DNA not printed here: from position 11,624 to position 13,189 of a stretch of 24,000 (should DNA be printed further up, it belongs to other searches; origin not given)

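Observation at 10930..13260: Intact orphan second TniQ plus decayed tnsB wedged between the right end and the functional tns operon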

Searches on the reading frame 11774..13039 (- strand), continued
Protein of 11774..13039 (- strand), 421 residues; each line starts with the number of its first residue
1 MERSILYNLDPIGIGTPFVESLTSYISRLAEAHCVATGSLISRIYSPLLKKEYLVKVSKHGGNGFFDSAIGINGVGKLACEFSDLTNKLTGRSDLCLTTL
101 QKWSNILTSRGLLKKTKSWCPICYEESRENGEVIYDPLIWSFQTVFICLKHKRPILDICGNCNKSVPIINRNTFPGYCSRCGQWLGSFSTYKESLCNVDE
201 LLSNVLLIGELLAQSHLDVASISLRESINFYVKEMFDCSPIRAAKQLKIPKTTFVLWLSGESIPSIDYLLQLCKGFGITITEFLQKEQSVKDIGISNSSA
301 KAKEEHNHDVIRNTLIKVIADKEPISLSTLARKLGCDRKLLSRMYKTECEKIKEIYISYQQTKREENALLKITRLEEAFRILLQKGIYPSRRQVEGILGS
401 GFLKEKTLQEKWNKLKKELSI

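Call 21: find_related_loci(query=A1, collection=genome_contigs, flank=10000)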
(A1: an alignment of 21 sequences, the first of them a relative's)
Query A1 (421 aa) in genome_contigs; peptide patterns used: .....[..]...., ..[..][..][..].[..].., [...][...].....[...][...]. (x = any residue, [..] = any of these).
158 stretches matched a pattern; 106 encode a relative of the query (tblastn E <= 1e-3); the best 80 are kept; 77 distinct loci.
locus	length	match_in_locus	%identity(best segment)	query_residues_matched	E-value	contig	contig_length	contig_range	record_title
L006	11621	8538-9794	56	1-418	6e-160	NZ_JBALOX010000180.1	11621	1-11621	Bacillus sp. JJ1521 JJ-1521_contig_183, whole genome shotgun sequence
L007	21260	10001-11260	57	1-419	2e-159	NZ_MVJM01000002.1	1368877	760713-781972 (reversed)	Halalkalibacter urbisdiaboli strain FJAT-45385 Scaffold2, whole genome shotgun sequence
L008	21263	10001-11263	57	1-421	4e-159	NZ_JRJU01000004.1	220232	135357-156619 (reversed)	Halalkalibacter okhensis strain Kh10-101 contig04, whole genome shotgun sequence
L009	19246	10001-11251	56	1-419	7e-155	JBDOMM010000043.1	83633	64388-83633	MAG: Bacillus sp. (in: firmicutes) isolate FK190211_WC_24_26_27_29_metabat2_scaf2bin.012 NODE_141_length_83633_cov_11.10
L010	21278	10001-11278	42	3-421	1e-103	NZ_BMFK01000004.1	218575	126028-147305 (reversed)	Priestia taiwanensis strain CGMCC 1.12698 sequence04, whole genome shotgun sequence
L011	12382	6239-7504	43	3-417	5e-103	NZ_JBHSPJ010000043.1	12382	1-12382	Cytobacillus gottheilii strain CCUG 59876 platanus_K_17_124_43, whole genome shotgun sequence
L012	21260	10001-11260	41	3-417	3e-95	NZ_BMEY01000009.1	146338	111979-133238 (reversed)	Ornithinibacillus halotolerans strain CGMCC 1.12408 sequence09, whole genome shotgun sequence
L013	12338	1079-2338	37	4-415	9e-83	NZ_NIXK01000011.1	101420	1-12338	Lentibacillus sediminis strain 0W14 contig11, whole genome shotgun sequence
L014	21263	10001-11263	59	1-421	1e-161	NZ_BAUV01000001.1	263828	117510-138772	Halalkalibacter akibai JCM 9157, whole genome shotgun sequence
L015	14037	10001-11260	36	6-413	8e-77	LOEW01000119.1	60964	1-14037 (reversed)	MAG: Desulfosporosinus sp. BRH_c37 BRHa_1003077, whole genome shotgun sequence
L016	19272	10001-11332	31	2-421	1e-74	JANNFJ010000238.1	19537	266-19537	MAG: Calothrix sp. OTE_75_metabat_31 OTE_75_k141_1512053, whole genome shotgun sequence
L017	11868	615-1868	35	3-406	6e-73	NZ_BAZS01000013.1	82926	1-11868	Virgibacillus halodenitrificans JCM 12304, whole genome shotgun sequence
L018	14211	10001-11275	34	4-420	7e-72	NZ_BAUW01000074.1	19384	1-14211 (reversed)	Mesobacillus boroniphilus JCM 21738, whole genome shotgun sequence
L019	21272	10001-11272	33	4-415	6e-69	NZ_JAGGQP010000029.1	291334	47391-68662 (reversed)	Bacillus sp. ISL-41 ISL41_30, whole genome shotgun sequence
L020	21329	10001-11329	31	2-420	3e-68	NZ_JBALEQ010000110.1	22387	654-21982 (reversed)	MAG: Nostoc sp. isolate P8256 bin 3 NODE_885_length_22387_cov_159.871479, whole genome shotgun sequence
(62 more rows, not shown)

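Call 38: search_solved_structures(query=window:11774-13039:-, max_evalue=0.01)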
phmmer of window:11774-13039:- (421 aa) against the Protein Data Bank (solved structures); distinct sequences matched with E-value up to 0.01: 2.
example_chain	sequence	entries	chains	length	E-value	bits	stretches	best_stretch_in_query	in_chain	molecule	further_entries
8v32_J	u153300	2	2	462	2.3e-69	237.7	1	2-419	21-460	TnsD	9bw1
8fcu_P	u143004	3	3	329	1.4e-41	146.1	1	2-213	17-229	TniQ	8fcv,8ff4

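Call 53: find_homologous_proteins(query=L001:1703-2521:+, max_evalue=0.00001)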
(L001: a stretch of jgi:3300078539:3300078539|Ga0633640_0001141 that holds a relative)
Query L001:1703-2521:+ (273 aa): 3 proteins with E <= 0.00001 among 434 candidates.
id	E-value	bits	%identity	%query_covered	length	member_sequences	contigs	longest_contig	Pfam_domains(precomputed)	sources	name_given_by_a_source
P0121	7.9e-180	614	100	100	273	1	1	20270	PF09299.18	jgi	jgi:hypothetical protein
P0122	1.4e-91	324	58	100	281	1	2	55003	PF09299.18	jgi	jgi:putative transposase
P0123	1.3e-52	197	55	71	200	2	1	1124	-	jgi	jgi:putative transposase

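Call 58: search_protein_representatives(alignment_id=A3)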
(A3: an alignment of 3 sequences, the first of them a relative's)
Query: 3 sequences, 279 profile positions. Proteins with E-value up to 0.001 (for the whole library): 2815; up to 1e-10: 1067; up to 1e-30: 274. The best 150 are listed.
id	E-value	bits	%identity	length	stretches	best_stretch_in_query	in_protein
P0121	1.8e-157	539.3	-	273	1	1-279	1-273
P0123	1.8e-110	385.1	-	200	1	78-278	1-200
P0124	5.0e-61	222.9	-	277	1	9-277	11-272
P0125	3.3e-57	210.3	-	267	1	19-277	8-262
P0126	1.9e-54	201.3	-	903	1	16-276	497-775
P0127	1.1e-52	195.5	-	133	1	1-128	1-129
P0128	1.5e-52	195.1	-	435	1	15-275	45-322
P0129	3.4e-52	193.9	-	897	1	15-275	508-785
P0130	6.8e-52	192.9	-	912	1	19-273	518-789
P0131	3.0e-51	190.8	-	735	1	14-274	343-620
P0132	7.7e-51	189.5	-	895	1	18-273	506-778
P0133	9.2e-51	189.2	-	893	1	19-276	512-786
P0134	2.3e-50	187.9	-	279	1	10-277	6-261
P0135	5.7e-50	186.6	-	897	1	19-277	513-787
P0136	9.0e-50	186.0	-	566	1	18-275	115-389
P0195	1.9e-41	158.7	-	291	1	20-276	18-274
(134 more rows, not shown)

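Call 60: find_encoding_contigs(protein=P0134, flank=8000, max_places=2)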
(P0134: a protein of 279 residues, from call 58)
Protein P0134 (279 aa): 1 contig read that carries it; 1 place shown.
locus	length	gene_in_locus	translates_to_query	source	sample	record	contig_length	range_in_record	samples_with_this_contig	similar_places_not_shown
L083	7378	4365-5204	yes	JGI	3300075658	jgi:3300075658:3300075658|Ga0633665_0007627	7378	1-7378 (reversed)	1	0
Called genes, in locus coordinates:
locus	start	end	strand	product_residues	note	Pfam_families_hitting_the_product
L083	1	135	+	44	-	?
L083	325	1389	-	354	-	-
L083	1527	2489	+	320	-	PF09547:SpoIVA_ATPase, PF20438:SpoIVA_middle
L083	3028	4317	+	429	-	PF06527:TniQ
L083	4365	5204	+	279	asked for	-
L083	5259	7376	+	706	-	?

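Call 61: find_encoding_contigs(protein=P0124, flank=8000, max_places=2)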
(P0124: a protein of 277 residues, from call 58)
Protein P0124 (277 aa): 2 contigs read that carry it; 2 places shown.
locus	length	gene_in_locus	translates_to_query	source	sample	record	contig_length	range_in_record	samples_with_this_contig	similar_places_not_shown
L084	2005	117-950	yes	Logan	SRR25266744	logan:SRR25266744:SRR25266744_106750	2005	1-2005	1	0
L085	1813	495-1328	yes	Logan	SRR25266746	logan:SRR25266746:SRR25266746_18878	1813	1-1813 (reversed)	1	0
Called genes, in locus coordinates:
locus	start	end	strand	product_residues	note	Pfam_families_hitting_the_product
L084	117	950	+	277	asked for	-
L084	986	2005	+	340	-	?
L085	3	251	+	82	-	?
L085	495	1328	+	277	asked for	-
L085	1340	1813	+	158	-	?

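Call 62: find_encoding_contigs(protein=P0195, flank=8000, max_places=2)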
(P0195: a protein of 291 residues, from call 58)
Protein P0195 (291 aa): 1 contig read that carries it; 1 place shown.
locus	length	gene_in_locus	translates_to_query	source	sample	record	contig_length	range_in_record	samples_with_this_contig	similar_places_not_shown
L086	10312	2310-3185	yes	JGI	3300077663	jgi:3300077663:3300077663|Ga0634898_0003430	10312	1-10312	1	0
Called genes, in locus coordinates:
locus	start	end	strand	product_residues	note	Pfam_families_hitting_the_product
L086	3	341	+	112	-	?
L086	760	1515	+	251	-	-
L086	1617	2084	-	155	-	PF12844:HTH_19, PF13560:HTH_31, PF01381:HTH_3, PF13443:HTH_26 (faint), PF01844:HNH, PF14279:HNH_5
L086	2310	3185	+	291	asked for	PF09299:Mu-transpos_C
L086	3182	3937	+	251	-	PF08722:Tn7_TnsA-like_N (weak), PF08721:Tn7_Tnp_TnsA_C (weak)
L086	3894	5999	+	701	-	PF09299:Mu-transpos_C (faint)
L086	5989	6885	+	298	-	PF05621:TniB, PF13401:AAA_22, PF13173:AAA_14 (faint)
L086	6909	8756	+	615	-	PF06527:TniQ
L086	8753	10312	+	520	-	?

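Call 63: find_encoding_contigs(protein=P0058, flank=10000, max_places=3)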
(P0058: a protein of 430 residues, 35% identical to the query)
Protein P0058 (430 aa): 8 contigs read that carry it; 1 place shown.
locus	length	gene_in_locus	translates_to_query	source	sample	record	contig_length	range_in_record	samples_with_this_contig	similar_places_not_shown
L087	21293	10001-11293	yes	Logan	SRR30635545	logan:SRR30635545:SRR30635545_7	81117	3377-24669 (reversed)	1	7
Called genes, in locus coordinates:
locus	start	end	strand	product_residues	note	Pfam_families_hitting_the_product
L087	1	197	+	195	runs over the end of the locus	PF24883:NPHP3_N (faint), PF00004:AAA (weak), PF13238:AAA_18 (weak)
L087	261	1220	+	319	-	PF05575:V_cholerae_RfbT (weak), PF05050:Methyltransf_21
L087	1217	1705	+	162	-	PF00293:NUDIX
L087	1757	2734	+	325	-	PF01636:APH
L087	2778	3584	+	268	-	PF02811:PHP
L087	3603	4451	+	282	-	PF05721:PhyH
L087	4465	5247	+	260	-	PF00456:Transketolase_N, PF13292:DXP_synthase_N (faint), PF09364:XFP_N (weak), PF00676:E1_dh (weak), PF02775:TPP_enzyme_C (weak)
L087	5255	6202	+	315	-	PF02779:Transket_pyr, PF02780:Transketolase_C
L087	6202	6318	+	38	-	-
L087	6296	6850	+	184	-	-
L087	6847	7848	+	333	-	PF14399:BtrH_N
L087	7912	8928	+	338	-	PF00296:Bac_luciferase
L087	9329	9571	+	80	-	-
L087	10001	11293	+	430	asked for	PF06527:TniQ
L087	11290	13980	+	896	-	PF08722:Tn7_TnsA-like_N, PF08721:Tn7_Tnp_TnsA_C (weak), PF00665:rve (faint), PF09299:Mu-transpos_C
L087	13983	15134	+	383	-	PF05621:TniB, PF01637:ATPase_2 (faint), PF13173:AAA_14 (faint), PF13401:AAA_22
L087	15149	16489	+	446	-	PF06527:TniQ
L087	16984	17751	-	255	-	PF13673:Acetyltransf_10, PF13508:Acetyltransf_7 (weak)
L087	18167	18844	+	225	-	PF00072:Response_reg, PF00486:Trans_reg_C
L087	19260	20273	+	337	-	PF01497:Peripla_BP_2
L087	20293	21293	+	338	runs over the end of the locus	PF01032:FecCD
